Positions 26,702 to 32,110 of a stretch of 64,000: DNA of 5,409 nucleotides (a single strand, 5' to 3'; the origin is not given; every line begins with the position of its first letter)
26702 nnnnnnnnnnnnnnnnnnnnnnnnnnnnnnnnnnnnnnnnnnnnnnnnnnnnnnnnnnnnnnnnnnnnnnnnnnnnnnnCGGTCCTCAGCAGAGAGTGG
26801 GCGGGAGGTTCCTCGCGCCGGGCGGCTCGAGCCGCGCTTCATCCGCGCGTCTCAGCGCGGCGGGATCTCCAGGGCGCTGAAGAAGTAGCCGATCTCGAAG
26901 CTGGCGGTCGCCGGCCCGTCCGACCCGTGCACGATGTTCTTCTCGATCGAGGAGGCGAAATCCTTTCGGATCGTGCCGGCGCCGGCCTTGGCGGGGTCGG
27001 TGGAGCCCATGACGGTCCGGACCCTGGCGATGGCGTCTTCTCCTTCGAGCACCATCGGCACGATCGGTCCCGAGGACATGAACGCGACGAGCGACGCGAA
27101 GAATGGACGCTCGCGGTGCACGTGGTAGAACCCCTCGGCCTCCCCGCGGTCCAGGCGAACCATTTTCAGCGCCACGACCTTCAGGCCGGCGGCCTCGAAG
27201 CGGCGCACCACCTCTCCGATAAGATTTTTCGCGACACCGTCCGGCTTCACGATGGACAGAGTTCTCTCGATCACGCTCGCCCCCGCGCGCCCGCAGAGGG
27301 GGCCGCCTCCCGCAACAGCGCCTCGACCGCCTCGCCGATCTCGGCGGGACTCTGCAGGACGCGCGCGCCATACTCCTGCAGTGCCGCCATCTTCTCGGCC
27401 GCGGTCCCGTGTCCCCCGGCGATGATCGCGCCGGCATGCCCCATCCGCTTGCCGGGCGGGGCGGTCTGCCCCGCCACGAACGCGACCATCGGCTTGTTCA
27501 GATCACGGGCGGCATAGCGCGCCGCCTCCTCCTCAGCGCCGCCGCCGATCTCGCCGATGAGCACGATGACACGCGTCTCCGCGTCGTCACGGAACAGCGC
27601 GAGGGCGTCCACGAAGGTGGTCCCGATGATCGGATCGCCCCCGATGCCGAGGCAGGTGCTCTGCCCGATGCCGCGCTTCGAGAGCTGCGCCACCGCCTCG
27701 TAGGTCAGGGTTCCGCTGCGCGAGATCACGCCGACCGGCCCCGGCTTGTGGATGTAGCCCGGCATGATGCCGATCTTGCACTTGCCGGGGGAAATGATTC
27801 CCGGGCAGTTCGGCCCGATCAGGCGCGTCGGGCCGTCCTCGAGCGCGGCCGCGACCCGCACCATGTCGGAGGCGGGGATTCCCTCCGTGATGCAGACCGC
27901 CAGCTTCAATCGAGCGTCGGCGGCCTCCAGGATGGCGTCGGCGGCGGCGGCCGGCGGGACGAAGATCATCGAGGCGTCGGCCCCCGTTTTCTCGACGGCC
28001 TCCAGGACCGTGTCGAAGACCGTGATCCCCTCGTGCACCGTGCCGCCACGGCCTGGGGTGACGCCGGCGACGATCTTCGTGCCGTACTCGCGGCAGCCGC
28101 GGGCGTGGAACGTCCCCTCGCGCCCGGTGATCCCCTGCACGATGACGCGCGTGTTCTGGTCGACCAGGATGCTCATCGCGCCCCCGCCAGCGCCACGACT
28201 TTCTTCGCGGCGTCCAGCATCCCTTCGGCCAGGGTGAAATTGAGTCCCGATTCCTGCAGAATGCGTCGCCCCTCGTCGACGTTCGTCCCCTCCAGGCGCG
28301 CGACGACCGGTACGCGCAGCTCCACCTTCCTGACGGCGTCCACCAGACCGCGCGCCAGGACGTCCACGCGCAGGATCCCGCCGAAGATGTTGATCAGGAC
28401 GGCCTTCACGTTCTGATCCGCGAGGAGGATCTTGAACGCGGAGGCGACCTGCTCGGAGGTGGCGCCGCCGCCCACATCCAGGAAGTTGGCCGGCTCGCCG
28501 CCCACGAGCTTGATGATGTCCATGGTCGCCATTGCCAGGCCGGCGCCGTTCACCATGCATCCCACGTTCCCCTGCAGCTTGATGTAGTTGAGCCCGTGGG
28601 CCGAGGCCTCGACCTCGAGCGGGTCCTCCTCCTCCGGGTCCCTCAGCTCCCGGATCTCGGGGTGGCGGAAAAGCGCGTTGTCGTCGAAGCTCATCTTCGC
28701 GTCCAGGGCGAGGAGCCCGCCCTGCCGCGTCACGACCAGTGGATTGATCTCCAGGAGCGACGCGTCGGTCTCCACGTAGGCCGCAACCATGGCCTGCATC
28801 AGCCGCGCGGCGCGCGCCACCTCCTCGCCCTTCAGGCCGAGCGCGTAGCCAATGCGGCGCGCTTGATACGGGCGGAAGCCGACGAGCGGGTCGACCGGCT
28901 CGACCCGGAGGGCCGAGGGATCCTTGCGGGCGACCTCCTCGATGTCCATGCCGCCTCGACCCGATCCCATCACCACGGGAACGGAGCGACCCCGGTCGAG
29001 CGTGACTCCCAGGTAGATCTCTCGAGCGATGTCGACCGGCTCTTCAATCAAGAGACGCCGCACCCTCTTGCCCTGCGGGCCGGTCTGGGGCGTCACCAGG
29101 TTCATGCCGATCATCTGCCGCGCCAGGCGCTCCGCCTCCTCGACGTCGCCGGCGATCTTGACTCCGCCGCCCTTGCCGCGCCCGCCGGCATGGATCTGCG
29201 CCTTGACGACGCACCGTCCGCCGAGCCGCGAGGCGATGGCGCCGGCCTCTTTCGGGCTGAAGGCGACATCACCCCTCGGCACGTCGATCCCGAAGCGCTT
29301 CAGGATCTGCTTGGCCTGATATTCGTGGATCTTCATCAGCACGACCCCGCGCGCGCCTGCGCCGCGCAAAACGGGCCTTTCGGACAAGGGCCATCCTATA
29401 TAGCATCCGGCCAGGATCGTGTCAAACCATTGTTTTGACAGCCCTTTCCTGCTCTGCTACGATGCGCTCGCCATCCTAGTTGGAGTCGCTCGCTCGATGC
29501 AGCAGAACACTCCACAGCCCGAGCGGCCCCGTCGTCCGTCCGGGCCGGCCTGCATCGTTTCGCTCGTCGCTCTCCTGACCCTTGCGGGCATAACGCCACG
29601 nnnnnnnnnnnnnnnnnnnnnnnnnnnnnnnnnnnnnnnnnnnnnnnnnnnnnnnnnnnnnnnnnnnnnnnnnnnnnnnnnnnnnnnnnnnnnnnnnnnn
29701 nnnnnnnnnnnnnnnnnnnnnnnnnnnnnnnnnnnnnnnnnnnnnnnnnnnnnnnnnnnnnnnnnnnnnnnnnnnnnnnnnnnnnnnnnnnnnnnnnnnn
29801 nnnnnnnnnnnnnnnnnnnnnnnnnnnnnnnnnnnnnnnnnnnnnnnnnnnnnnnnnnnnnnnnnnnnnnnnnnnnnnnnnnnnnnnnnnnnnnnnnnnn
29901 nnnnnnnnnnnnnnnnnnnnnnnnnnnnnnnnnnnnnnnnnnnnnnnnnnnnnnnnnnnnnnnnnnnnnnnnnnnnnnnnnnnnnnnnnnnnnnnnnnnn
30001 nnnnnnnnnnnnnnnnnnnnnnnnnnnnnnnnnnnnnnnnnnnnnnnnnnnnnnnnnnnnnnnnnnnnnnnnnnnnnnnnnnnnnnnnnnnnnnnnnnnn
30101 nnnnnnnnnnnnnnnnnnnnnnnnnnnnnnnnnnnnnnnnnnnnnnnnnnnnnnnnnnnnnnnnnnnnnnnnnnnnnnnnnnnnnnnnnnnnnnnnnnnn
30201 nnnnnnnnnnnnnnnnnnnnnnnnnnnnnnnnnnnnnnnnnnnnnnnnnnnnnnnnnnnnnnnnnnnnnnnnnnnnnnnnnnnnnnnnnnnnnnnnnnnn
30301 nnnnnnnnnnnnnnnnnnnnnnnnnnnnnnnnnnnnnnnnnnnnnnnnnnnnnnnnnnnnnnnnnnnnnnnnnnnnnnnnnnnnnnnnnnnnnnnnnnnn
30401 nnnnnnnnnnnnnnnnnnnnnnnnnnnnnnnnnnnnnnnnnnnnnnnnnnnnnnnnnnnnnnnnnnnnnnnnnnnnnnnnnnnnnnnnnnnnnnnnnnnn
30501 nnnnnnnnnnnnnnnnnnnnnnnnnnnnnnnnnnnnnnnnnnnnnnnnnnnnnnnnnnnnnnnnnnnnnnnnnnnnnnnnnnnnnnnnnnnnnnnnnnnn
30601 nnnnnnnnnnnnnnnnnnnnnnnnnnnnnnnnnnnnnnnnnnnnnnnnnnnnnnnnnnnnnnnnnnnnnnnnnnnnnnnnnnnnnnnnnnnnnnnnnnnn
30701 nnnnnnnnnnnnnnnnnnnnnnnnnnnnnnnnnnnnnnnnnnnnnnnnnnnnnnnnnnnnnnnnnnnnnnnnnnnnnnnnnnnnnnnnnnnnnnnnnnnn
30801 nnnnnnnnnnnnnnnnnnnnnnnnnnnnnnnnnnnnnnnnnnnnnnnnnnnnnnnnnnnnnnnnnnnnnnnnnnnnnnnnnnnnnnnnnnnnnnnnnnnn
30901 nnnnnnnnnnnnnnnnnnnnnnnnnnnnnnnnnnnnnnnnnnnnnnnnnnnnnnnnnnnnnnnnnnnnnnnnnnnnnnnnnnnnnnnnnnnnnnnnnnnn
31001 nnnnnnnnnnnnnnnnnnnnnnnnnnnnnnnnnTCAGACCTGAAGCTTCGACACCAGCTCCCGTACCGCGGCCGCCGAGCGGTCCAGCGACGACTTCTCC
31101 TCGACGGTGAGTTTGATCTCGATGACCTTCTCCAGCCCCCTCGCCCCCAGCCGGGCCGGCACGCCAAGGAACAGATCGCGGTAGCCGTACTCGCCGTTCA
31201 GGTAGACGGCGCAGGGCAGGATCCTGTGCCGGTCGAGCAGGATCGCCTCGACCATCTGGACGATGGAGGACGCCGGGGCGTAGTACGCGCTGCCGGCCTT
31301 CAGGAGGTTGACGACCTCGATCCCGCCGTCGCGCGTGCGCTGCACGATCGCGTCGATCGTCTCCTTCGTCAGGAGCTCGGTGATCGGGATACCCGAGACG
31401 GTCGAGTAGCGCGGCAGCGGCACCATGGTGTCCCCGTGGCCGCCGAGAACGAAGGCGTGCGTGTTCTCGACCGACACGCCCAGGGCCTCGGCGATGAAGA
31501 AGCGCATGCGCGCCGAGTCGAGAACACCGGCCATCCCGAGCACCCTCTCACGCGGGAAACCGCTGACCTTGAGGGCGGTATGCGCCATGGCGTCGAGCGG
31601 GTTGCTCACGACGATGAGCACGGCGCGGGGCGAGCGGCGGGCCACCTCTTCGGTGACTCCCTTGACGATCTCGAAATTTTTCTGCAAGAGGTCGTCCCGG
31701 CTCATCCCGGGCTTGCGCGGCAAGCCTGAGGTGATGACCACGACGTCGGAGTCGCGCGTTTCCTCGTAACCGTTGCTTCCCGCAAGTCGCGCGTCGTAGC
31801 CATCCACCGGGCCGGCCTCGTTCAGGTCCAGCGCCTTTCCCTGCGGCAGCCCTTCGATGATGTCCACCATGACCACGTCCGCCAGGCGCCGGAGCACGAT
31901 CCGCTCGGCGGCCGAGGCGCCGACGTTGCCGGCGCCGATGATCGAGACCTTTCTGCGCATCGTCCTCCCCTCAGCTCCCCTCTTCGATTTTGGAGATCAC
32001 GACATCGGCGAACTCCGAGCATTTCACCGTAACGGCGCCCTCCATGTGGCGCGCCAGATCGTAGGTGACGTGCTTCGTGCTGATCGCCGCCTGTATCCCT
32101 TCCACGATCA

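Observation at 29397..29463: Back-to-back near-consensus sigma70 promoters sharing a palindromic -35 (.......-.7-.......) between sucC and dacB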

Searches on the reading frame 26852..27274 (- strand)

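Call 6: search_protein_families(library=ncbifam, proteins=[window:26852-27274:-])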
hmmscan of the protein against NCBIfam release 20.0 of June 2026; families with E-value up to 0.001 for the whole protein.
window:26852-27274:- (140 aa): 6 families
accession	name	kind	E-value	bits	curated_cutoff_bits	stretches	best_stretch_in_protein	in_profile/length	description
NF001908.0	PRK00668.1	equivalog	7.2e-59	197.6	155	1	1-137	2-138/141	nucleoside-diphosphate kinase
NF011113.0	PRK14541.1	equivalog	9.5e-51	171.6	255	1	2-137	1-136/140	nucleoside-diphosphate kinase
NF011116.0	PRK14545.1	equivalog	2.2e-44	151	217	1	3-136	4-137/139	nucleoside-diphosphate kinase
NF011112.0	PRK14540.1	equivalog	2.2e-43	147.3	202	1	1-133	1-133/135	nucleoside-diphosphate kinase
NF011114.0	PRK14542.1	equivalog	4.5e-39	133.3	250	1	3-136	2-135/137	nucleoside-diphosphate kinase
NF011115.0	PRK14543.1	equivalog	1.7e-26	93.1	287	1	1-108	4-116/169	nucleoside-diphosphate kinase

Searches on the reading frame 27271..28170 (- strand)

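Call 6: search_protein_families(library=ncbifam, proteins=[window:27271-28170:-])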
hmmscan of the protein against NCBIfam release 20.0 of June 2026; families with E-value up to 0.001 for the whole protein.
window:27271-28170:- (299 aa): 7 families
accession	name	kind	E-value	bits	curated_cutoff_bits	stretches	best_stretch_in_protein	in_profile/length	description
NF004230.0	PRK05678.1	equivalog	8.8e-133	442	336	1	1-287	3-289/291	succinate--CoA ligase subunit alpha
TIGR01019.1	sucCoAalpha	subfamily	3.7e-132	440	353.2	1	1-286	1-286/286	succinate--CoA ligase subunit alpha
TIGR02717.1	AcCoA-syn-alpha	equivalog_domain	7.3e-20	71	567.15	1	47-288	50-290/447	acetate--CoA ligase alpha subunit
NF004760.0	PRK06091.1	subfamily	2e-09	36.5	433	1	63-237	117-291/555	acyl-CoA synthetase FdrA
NF045493.1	HydDutCoALig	equivalog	2.2e-09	36.5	1300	1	28-274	35-281/698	4-hydroxybutyrate--CoA ligase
NF045494.1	AcCoALig_Archglob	equivalog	2.9e-09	35.9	1200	1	64-291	282-507/665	acetate--CoA ligase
NF045492.1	HydPropCoALig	equivalog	7.9e-05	21.2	1300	1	114-289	368-542/700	3-hydroxypropionate--CoA ligase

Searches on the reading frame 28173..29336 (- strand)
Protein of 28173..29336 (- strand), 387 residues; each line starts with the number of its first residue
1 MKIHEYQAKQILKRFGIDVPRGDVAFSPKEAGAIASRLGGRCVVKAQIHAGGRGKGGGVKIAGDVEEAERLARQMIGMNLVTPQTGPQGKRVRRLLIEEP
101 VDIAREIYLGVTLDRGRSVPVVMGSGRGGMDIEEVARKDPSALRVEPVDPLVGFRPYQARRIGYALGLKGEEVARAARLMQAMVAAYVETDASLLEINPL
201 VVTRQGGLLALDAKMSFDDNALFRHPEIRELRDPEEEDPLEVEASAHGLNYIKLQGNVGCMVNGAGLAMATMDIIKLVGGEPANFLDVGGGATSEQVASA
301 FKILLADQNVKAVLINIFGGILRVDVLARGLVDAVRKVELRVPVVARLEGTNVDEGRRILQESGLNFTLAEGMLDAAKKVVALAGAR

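Call 6: search_protein_families(library=ncbifam, proteins=[window:28173-29336:-])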
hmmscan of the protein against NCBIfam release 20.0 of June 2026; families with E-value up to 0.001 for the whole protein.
window:28173-29336:- (387 aa): 9 families
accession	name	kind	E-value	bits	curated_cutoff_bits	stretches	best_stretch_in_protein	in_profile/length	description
NF001913.0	PRK00696.1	equivalog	1.2e-167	557.8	370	1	1-385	1-386/388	ADP-forming succinate--CoA ligase subunit beta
TIGR01016.1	sucCoAbeta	subfamily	7.1e-160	532.2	375.55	1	1-384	1-385/386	succinate-CoA ligase subunit beta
NF010647.0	PRK14046.1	equivalog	7.3e-156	519.1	604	1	1-382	1-383/392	malate--CoA ligase subunit beta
NF045493.1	HydDutCoALig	equivalog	7.2e-08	31.5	1300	1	5-206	487-686/698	4-hydroxybutyrate--CoA ligase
NF045492.1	HydPropCoALig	equivalog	3.2e-05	22.5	1300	1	3-147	19-154/700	3-hydroxypropionate--CoA ligase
TIGR02717.1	AcCoA-syn-alpha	equivalog_domain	9.1e-05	21.3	567.15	1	280-371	341-434/447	acetate--CoA ligase alpha subunit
NF010623.0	PRK14016.1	subfamily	0.0001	20.6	877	1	7-76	217-286/871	cyanophycin synthetase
TIGR02068.2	cya_phycin_syn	equivalog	0.00019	19.6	850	1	7-99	216-306/862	cyanophycin synthetase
NF004680.0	PRK06019.1-6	equivalog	0.00083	18.2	327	0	9-111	121-207/405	5-(carboxyamino)imidazole ribonucleotide synthase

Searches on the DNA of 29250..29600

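Call 26: search_rna_families(source=window, start=29250, end=29600, threshold=evalue, max_evalue=1)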
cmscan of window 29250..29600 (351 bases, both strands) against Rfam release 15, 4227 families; matches with E-value up to 1: 0.
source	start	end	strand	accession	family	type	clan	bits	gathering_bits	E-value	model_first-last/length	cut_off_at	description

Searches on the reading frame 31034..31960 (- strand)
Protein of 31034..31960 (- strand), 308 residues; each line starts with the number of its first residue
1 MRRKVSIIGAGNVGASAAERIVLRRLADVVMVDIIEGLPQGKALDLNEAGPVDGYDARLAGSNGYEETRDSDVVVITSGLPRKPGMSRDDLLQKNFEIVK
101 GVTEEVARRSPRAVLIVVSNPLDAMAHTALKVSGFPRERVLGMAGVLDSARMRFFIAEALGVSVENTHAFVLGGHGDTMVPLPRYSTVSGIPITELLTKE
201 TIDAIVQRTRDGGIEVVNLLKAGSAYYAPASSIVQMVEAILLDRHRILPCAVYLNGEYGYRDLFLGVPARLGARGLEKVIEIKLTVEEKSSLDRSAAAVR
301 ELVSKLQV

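Call 6: search_protein_families(library=ncbifam, proteins=[window:31034-31960:-])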
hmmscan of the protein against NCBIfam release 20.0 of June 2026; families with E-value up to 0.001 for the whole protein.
window:31034-31960:- (308 aa): 11 families
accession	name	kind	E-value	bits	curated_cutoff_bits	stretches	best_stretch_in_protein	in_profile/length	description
TIGR01763.1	MalateDH_bact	equivalog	2.3e-137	457.3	351.85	1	2-304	1-303/305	malate dehydrogenase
NF004863.0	PRK06223.1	subfamily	2.8e-134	447.2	283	1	2-307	3-308/313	malate dehydrogenase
NF000824.0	PRK00066.1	subfamily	4.7e-77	259.4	339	1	2-306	6-314/316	L-lactate dehydrogenase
TIGR01771.1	L-LDH-NAD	equivalog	2.7e-76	256.8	303.55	1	7-300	1-298/299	L-lactate dehydrogenase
NF041314.1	Malate_DH_Halo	equivalog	5.9e-60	203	550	1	4-302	3-299/304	malate dehydrogenase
TIGR01772.1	MDH_euk_gproteo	equivalog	7e-33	114.2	273.05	1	5-301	2-302/313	malate dehydrogenase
TIGR01759.1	MalateDH-SF1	subfamily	8.5e-24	84.1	345.65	1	65-297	74-318/327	malate dehydrogenase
NF003916.0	PRK05442.1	equivalog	4.4e-20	71.9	271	1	68-300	79-317/328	malate dehydrogenase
TIGR01758.1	MDH_euk_cyt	equivalog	4e-14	52.8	470.4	1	66-296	71-312/324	malate dehydrogenase, NAD-dependent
TIGR01756.1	LDH_protist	equivalog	6e-12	45.3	486.25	1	57-181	47-173/313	lactate dehydrogenase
TIGR01757.1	Malate-DH_plant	equivalog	1.2e-08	34.1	598.3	1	61-200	111-252/387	malate dehydrogenase, NADP-dependent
